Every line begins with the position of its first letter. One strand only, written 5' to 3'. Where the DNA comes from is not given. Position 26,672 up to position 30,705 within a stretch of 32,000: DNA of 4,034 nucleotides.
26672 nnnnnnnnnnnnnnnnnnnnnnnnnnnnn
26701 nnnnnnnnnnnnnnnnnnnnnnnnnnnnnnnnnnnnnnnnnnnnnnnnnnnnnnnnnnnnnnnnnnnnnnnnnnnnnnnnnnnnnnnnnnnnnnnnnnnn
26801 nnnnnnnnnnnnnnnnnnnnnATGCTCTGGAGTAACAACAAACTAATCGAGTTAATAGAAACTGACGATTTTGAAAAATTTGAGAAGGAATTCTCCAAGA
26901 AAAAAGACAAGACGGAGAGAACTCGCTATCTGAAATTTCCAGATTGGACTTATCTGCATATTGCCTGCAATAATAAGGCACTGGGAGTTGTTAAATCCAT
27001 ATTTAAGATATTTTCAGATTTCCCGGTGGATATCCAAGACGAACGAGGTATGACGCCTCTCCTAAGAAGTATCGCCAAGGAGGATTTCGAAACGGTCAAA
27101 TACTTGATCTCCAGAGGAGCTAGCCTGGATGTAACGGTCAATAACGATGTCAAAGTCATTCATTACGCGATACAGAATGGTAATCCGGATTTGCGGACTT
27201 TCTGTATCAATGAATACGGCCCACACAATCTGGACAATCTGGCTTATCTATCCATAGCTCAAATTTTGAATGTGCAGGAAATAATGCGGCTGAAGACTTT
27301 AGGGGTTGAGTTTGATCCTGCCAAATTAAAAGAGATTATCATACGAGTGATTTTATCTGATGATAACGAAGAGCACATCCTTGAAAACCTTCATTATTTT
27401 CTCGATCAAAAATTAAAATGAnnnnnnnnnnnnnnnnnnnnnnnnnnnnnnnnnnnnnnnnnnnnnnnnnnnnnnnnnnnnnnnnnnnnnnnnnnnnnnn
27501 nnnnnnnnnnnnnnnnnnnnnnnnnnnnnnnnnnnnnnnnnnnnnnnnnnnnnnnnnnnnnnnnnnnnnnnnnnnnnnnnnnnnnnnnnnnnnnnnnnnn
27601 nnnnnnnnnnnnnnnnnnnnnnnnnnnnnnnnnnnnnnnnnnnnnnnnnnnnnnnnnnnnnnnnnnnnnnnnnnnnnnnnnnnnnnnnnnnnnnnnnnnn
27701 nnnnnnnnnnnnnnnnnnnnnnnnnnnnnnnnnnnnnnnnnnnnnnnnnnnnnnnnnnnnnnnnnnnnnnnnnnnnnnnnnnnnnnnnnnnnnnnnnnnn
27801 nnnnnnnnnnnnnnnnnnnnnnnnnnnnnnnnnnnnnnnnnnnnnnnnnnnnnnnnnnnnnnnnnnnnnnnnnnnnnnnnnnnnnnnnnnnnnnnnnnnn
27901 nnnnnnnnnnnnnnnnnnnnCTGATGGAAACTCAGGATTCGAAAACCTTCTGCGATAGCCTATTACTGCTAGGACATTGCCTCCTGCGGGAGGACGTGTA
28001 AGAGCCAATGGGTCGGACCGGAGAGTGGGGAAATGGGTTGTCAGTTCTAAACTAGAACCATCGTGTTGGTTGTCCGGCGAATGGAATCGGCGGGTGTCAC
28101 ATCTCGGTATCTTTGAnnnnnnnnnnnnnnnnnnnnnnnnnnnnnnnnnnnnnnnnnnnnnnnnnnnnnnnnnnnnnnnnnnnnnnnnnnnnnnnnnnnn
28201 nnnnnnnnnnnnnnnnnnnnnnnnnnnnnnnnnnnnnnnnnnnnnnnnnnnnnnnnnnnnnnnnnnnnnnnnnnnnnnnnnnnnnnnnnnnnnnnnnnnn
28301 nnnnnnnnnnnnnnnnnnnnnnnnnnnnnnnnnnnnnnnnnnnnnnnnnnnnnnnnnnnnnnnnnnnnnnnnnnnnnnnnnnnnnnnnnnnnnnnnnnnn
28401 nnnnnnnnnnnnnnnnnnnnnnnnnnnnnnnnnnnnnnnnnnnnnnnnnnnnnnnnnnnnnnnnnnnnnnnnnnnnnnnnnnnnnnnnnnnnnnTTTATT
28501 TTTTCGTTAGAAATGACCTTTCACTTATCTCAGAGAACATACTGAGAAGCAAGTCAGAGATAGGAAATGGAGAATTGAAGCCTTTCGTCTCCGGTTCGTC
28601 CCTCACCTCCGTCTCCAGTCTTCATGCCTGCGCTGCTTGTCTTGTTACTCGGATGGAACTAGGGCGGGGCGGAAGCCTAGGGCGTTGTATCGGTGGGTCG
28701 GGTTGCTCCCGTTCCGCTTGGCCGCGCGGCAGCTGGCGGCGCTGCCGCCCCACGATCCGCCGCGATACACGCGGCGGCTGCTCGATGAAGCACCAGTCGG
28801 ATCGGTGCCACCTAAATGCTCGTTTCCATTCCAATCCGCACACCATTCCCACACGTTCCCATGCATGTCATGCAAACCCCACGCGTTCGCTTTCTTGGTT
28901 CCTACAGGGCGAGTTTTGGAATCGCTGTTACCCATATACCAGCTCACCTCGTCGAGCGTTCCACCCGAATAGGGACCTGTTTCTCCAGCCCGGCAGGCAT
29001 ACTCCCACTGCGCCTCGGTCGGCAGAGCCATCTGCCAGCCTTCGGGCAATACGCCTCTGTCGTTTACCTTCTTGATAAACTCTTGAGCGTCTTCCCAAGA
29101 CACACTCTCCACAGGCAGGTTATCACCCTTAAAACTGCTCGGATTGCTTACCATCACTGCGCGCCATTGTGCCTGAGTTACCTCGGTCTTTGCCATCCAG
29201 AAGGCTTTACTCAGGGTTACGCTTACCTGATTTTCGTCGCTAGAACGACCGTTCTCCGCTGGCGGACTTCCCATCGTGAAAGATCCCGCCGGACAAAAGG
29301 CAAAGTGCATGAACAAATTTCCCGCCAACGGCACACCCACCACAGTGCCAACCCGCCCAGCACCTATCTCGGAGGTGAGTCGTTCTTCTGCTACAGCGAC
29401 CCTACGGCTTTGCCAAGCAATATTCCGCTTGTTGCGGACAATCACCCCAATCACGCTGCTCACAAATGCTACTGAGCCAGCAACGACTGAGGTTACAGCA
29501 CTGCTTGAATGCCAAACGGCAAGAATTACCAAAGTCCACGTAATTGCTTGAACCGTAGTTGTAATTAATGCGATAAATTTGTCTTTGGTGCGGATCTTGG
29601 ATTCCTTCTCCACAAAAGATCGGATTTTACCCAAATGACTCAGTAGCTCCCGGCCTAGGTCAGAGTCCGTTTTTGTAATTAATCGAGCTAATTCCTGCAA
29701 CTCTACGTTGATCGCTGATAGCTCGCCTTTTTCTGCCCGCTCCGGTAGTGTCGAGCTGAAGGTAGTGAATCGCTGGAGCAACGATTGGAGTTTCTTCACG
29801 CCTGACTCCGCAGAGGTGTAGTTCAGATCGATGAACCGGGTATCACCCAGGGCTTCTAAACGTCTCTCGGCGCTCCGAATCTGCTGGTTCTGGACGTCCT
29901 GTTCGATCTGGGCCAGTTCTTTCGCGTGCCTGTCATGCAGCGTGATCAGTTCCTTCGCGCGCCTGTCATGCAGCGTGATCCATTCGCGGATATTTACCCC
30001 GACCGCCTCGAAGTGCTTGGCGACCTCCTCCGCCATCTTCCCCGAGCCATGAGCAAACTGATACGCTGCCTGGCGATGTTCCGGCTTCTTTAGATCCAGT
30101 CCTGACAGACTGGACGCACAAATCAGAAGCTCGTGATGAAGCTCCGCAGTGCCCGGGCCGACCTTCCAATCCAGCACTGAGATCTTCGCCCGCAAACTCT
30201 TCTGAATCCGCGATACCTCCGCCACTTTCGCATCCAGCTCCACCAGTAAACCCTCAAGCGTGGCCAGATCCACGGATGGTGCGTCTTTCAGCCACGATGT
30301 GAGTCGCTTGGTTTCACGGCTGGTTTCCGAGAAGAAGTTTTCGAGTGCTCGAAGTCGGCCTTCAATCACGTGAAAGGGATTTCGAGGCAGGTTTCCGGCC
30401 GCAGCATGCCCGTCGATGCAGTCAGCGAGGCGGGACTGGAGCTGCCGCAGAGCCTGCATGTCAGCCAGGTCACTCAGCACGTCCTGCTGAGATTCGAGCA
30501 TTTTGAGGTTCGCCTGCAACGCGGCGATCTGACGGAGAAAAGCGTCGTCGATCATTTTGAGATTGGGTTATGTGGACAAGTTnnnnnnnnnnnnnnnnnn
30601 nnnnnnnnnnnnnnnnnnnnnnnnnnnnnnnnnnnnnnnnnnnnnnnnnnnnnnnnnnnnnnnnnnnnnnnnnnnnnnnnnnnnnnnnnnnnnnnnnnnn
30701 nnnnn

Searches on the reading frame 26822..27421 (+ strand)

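Call 45: search_protein_families(library=pfam, proteins=[window:26822-27421:+], max_evalue=0.001)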
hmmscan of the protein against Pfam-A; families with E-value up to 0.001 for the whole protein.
window:26822-27421:+ (199 aa): 5 families
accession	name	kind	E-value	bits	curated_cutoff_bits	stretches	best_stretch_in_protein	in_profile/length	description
PF13637.12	Ank_4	-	1.2e-11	44.9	22.7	2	45-96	1-50/50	Ankyrin repeats (many copies)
PF12796.13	Ank_2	-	3.1e-10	40.9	27.3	1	45-124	1-75/90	Ankyrin repeats (3 copies)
PF13606.12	Ank_3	-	9.3e-09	35.2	22.3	0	76-103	2-29/30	Ankyrin repeat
PF13857.12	Ank_5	-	2.3e-07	31.5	27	0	43-70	18-41/56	Ankyrin repeats (many copies)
PF00023.36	Ank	-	2.9e-07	30.9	21.1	0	76-104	2-30/33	Ankyrin repeat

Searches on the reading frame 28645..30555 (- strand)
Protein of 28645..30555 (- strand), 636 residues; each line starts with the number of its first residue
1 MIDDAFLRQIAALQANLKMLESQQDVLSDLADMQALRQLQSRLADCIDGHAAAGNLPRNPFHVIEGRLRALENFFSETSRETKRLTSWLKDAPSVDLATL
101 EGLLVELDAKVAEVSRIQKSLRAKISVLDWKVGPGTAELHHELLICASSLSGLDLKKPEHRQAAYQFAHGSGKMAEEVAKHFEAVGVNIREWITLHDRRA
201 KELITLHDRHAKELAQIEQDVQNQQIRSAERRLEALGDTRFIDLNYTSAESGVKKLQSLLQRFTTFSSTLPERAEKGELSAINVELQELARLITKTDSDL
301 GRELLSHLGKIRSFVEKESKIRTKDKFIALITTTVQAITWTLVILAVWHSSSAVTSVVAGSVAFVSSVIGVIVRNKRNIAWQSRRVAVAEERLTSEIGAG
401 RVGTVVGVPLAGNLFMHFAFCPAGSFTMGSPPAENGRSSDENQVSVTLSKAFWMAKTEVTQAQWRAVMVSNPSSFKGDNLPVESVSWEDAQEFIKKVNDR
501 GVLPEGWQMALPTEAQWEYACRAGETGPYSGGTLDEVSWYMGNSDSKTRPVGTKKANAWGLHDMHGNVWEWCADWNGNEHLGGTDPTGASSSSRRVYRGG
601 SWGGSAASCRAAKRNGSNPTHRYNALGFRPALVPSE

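Call 45: search_protein_families(library=pfam, proteins=[window:28645-30555:-], max_evalue=0.001)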
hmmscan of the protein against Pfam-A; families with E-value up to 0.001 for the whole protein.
window:28645-30555:- (636 aa): 1 family
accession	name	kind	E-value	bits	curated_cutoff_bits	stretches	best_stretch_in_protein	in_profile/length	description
PF03781.23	FGE-sulfatase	-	5e-42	144.8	23.3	1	420-630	7-253/255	Sulfatase-modifying factor enzyme 1-like domain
